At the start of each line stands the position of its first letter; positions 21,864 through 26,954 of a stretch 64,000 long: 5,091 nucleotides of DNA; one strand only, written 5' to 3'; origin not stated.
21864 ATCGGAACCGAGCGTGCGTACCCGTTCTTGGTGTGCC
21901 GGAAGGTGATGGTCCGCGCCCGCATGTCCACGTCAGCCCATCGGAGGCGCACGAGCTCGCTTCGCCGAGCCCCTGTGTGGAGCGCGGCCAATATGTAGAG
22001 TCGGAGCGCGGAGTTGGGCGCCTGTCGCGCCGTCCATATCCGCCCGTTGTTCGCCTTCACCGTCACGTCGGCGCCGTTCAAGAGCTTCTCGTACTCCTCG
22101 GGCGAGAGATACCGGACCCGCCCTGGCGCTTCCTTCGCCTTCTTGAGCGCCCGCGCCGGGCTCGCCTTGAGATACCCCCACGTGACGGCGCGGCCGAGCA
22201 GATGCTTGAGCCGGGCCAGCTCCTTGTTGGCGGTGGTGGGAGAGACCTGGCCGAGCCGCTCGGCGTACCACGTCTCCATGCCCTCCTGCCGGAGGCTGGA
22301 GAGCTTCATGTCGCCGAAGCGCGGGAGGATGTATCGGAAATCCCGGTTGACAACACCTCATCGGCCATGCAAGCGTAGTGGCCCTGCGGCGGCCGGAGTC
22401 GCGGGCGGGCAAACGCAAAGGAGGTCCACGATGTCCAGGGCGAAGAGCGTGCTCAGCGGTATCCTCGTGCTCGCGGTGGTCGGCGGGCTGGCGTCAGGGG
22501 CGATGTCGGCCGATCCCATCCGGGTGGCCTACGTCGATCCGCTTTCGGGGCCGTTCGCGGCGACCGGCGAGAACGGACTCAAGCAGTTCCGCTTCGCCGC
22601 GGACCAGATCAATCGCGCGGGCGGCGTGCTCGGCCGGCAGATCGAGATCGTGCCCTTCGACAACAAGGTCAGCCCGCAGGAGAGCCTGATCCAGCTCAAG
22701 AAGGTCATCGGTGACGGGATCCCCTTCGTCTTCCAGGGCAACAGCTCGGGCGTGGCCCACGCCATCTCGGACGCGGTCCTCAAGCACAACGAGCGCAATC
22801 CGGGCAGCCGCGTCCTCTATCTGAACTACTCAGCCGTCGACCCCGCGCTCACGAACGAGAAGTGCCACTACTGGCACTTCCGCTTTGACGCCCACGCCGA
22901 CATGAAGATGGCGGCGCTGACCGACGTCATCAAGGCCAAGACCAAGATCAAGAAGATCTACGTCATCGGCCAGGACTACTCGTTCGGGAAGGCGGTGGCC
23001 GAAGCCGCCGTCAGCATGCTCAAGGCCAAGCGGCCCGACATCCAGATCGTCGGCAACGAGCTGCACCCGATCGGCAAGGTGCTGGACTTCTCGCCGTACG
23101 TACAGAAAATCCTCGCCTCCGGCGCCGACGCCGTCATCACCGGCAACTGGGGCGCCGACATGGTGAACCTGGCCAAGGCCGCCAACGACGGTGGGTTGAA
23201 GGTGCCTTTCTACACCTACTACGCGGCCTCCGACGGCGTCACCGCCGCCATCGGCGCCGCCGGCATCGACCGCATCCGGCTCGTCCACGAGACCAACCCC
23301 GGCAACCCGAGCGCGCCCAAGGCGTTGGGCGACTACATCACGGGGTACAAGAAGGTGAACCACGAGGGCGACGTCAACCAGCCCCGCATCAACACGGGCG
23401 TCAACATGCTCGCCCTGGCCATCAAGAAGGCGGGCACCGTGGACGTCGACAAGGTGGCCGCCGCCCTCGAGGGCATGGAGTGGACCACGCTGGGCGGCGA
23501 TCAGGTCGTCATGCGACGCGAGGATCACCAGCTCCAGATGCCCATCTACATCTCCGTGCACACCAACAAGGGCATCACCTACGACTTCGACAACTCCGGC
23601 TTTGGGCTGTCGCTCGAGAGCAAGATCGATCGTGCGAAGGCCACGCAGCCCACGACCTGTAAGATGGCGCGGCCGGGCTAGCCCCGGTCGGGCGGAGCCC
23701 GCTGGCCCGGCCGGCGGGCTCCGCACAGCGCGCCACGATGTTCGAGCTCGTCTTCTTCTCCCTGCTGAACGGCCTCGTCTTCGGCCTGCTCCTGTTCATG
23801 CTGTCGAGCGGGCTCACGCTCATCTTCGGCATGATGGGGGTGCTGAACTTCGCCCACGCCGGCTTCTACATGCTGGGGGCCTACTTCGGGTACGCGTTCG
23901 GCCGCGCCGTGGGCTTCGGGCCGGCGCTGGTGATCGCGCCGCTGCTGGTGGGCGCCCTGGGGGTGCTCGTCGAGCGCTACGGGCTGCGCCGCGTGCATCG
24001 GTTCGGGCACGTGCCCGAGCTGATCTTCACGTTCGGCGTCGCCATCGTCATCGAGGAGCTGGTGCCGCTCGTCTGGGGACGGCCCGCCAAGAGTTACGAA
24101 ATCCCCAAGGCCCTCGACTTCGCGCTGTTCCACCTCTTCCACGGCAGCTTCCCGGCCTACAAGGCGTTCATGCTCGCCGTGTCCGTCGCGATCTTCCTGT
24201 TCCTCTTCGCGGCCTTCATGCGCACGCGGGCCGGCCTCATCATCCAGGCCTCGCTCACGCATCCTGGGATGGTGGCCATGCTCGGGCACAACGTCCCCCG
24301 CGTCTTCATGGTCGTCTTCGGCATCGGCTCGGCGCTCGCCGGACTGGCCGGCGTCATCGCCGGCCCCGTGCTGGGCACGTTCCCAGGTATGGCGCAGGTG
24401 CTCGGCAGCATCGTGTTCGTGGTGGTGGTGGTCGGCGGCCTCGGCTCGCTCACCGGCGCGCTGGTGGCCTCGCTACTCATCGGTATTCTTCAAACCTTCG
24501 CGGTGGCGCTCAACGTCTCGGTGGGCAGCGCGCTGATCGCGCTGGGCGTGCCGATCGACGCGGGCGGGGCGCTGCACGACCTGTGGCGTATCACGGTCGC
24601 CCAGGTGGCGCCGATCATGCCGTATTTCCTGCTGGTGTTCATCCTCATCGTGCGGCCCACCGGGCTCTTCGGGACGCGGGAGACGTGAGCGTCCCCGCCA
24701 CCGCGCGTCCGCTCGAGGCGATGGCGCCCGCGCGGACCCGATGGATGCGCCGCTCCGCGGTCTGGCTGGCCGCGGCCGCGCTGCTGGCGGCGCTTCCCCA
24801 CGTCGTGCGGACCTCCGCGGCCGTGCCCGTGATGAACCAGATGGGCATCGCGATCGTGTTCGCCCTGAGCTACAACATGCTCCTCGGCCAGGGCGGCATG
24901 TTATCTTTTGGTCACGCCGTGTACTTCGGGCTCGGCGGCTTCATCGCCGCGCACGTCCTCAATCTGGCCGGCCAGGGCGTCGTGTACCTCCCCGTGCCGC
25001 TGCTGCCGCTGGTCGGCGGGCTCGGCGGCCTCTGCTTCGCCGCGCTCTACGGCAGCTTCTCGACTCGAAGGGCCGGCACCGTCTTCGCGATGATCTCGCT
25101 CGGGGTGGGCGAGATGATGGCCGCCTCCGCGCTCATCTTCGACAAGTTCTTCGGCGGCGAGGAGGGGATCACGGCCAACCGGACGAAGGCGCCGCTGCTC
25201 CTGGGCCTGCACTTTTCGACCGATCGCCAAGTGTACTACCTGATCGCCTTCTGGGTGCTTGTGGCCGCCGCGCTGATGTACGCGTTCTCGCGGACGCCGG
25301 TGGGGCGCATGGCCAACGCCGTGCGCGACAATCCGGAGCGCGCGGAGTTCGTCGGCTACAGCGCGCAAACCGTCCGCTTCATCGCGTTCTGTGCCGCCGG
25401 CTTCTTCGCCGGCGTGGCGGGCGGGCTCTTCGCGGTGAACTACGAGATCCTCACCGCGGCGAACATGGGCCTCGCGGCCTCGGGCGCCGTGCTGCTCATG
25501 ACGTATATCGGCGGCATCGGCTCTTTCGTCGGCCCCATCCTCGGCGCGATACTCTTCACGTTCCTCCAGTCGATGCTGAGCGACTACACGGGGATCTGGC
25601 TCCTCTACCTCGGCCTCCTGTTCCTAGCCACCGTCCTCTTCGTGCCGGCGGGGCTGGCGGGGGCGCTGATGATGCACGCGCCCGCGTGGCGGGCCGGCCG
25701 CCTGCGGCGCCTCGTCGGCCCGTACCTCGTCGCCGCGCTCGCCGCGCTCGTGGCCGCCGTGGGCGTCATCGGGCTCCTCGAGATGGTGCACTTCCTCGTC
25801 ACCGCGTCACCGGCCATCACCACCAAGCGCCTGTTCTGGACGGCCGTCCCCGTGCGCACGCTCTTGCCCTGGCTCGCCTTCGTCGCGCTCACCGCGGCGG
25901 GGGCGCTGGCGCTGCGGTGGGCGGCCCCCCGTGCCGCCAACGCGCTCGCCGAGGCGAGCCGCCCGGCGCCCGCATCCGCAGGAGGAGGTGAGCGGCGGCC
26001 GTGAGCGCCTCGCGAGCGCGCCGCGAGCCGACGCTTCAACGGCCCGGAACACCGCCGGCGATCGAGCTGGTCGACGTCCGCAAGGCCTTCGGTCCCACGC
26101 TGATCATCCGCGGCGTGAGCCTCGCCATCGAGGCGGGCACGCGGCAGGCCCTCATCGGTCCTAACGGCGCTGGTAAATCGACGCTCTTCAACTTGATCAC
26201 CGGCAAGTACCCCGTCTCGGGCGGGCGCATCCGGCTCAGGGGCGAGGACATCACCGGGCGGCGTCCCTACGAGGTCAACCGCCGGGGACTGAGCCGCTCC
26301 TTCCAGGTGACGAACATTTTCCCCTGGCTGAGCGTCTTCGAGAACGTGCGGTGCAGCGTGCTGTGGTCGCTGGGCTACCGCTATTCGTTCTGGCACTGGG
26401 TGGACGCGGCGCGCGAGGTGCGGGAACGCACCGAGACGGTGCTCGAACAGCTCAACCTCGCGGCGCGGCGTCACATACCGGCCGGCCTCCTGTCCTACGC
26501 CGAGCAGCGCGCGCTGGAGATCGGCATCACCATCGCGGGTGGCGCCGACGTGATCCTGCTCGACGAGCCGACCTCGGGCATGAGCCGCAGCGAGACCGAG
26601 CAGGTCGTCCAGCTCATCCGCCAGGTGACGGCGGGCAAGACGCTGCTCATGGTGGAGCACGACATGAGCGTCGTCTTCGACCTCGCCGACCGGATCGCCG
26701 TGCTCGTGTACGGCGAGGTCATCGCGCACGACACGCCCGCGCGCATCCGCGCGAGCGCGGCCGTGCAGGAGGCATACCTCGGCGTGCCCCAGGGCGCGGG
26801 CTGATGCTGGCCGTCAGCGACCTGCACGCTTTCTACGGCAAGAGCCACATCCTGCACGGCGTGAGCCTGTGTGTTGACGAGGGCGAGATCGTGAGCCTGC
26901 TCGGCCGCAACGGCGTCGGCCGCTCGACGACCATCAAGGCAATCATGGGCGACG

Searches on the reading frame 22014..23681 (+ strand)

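Call 45: search_protein_families(library=pfam, proteins=[window:22014-23681:+], max_evalue=0.00001)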
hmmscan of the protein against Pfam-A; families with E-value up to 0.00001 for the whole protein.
window:22014-23681:+ (555 aa): 2 families
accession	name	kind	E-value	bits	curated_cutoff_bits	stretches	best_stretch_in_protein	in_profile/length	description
PF13458.12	Peripla_BP_6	-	7.9e-71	239.9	31.7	1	168-514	1-336/343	Periplasmic binding protein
PF13433.12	Peripla_BP_5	-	6.4e-17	62.1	27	1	308-520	130-340/363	Periplasmic binding protein domain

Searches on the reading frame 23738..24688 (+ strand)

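Call 45: search_protein_families(library=pfam, proteins=[window:23738-24688:+], max_evalue=0.00001)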
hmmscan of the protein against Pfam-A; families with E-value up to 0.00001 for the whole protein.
window:23738-24688:+ (316 aa): 1 family
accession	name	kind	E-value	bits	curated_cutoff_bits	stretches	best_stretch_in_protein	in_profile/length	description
PF02653.21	BPD_transp_2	-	8.5e-28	97.7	26.8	1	9-260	2-252/269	Branched-chain amino acid transport system / permease component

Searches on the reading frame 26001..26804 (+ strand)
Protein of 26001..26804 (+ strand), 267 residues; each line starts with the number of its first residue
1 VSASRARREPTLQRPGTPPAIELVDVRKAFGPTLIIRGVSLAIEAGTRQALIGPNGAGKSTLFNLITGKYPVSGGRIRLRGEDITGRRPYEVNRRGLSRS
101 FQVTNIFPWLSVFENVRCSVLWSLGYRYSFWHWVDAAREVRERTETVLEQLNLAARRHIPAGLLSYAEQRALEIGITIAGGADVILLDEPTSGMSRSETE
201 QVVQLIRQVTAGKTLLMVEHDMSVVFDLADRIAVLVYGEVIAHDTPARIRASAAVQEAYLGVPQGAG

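Call 45: search_protein_families(library=pfam, proteins=[window:26001-26804:+], max_evalue=0.00001)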
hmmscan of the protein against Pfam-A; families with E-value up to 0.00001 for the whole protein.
window:26001-26804:+ (267 aa): 3 families
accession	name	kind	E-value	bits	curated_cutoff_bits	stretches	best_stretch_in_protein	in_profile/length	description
PF00005.33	ABC_tran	-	7.4e-28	98.3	25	1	37-192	2-137/137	ABC transporter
PF12399.14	BCA_ABC_TP_C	-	4.2e-08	33.1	25.5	1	239-262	1-24/27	Branched-chain amino acid ATP-binding cassette transporter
PF13304.12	AAA_21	-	5.1e-06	27.2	27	0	50-66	3-19/304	AAA domain, putative AbiEii toxin, Type IV TA system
